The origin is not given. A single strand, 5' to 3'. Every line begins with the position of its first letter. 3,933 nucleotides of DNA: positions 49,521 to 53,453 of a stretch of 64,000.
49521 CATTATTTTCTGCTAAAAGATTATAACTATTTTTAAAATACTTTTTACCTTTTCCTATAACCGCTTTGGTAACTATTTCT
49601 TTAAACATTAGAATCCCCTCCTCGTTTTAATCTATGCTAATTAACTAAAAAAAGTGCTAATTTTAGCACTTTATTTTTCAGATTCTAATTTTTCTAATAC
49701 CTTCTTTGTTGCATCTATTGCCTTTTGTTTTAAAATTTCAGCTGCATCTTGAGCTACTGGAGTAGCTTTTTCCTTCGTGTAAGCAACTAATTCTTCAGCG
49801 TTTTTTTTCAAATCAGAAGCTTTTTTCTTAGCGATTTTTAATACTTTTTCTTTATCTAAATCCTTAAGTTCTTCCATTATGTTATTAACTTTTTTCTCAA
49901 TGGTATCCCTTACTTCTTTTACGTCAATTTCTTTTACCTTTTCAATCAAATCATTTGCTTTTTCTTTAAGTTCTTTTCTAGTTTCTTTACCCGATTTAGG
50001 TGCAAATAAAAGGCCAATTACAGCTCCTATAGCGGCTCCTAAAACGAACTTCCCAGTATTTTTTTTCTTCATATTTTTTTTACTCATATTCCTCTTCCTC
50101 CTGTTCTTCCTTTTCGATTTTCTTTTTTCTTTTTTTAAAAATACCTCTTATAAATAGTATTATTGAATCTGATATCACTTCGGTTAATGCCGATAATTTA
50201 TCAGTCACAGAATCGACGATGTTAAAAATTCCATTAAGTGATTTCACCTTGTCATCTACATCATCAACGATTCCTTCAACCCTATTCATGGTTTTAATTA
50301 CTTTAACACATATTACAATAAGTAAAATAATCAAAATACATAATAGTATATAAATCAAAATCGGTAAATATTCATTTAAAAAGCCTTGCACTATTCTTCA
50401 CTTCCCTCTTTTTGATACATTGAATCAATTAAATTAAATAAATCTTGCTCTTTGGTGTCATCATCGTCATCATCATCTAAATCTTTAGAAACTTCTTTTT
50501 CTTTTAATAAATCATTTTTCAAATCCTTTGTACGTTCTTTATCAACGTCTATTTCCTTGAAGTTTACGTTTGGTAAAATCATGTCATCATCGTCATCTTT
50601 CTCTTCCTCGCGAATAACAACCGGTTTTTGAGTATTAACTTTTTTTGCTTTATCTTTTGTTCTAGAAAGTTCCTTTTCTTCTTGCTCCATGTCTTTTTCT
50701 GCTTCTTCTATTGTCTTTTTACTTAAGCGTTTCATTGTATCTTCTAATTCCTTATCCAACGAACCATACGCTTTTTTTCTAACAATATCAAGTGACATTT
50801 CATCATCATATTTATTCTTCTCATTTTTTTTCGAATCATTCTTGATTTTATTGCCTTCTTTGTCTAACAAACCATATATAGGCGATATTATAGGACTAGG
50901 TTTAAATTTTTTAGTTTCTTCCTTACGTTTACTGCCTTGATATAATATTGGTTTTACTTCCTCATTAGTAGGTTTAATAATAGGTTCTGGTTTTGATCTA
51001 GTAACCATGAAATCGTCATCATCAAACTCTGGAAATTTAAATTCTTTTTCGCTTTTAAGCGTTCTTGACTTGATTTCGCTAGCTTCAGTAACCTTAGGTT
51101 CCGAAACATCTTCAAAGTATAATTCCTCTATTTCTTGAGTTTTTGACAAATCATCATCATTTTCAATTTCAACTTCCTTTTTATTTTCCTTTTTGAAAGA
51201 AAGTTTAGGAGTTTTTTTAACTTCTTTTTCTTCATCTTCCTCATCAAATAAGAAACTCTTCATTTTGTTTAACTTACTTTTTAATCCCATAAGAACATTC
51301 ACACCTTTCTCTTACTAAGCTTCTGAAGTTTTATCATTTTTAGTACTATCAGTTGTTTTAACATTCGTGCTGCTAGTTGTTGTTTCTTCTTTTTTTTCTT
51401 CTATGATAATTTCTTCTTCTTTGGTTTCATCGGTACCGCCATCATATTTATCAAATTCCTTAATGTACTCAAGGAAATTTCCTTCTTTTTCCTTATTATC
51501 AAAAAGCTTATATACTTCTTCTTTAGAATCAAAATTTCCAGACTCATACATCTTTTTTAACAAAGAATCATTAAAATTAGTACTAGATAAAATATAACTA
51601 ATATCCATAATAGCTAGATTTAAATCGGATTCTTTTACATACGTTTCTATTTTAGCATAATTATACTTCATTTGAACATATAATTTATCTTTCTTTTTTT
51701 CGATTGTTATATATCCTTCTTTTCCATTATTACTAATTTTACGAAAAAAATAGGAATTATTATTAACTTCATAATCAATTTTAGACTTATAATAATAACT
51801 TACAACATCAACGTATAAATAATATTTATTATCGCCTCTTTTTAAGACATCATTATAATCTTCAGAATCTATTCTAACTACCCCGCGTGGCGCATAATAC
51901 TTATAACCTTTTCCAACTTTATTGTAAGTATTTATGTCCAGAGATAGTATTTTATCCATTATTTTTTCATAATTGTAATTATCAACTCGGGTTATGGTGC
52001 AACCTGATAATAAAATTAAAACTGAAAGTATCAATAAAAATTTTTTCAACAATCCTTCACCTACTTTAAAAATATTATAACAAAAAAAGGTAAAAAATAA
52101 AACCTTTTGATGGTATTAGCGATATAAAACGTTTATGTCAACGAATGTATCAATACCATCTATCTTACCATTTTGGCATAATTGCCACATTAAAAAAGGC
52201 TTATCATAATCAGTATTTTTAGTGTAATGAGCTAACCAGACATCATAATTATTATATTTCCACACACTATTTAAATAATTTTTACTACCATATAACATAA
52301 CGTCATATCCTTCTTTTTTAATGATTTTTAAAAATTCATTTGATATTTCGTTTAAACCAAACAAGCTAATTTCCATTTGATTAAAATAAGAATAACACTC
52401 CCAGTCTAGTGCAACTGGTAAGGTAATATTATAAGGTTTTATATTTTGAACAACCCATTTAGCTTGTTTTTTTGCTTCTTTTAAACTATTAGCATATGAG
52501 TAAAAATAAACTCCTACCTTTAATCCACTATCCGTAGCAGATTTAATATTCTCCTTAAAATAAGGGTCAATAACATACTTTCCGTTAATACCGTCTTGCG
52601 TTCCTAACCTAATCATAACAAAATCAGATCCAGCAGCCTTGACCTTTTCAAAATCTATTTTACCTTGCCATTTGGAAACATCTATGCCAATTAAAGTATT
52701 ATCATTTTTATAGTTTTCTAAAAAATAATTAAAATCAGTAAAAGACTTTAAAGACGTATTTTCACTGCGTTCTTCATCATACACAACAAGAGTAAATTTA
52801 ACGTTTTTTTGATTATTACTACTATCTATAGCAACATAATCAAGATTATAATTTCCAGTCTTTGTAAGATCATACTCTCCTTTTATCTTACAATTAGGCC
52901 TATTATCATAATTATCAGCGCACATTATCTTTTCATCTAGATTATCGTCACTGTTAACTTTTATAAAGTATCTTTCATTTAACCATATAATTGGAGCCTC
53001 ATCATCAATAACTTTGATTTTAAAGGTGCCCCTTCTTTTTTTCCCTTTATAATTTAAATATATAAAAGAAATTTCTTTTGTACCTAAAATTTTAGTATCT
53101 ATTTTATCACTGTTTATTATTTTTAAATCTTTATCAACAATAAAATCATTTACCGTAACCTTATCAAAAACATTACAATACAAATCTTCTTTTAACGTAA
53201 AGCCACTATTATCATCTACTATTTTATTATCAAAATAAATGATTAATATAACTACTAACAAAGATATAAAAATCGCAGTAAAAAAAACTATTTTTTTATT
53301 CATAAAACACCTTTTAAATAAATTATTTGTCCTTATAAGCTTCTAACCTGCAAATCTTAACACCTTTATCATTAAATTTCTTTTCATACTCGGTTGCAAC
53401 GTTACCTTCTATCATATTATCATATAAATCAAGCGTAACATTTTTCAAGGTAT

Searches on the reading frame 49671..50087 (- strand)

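Call 86: search_protein_families(library=pfam, proteins=[window:49671-50087:-], max_evalue=0.0001)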
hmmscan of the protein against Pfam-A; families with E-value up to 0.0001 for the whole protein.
window:49671-50087:- (138 aa): 1 family
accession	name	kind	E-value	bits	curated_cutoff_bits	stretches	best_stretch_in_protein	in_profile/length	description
PF12732.12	YtxH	-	6e-21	75.1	37.5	1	13-75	3-71/71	YtxH-like protein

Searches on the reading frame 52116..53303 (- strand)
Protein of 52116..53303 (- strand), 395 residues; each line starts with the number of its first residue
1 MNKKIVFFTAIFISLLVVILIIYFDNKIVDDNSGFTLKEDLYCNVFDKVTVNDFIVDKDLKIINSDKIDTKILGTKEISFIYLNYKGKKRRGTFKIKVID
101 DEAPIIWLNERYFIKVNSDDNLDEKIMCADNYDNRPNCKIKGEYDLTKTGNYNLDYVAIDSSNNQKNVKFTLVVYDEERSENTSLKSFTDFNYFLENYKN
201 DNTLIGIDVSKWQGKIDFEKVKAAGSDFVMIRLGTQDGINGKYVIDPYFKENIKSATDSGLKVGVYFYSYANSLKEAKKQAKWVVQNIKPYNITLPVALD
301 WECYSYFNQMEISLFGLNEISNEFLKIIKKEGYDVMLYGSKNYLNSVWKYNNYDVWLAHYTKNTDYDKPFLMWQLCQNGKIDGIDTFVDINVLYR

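Call 51: search_protein_families(library=pfam, proteins=[window:52116-53303:-], max_evalue=0.00001)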
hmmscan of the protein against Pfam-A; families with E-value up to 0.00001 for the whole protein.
window:52116-53303:- (395 aa): 1 family
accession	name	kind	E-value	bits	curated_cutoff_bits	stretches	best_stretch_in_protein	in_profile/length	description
PF01183.26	Glyco_hydro_25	-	1.5e-32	113.8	27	1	207-384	1-180/180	Glycosyl hydrolases family 25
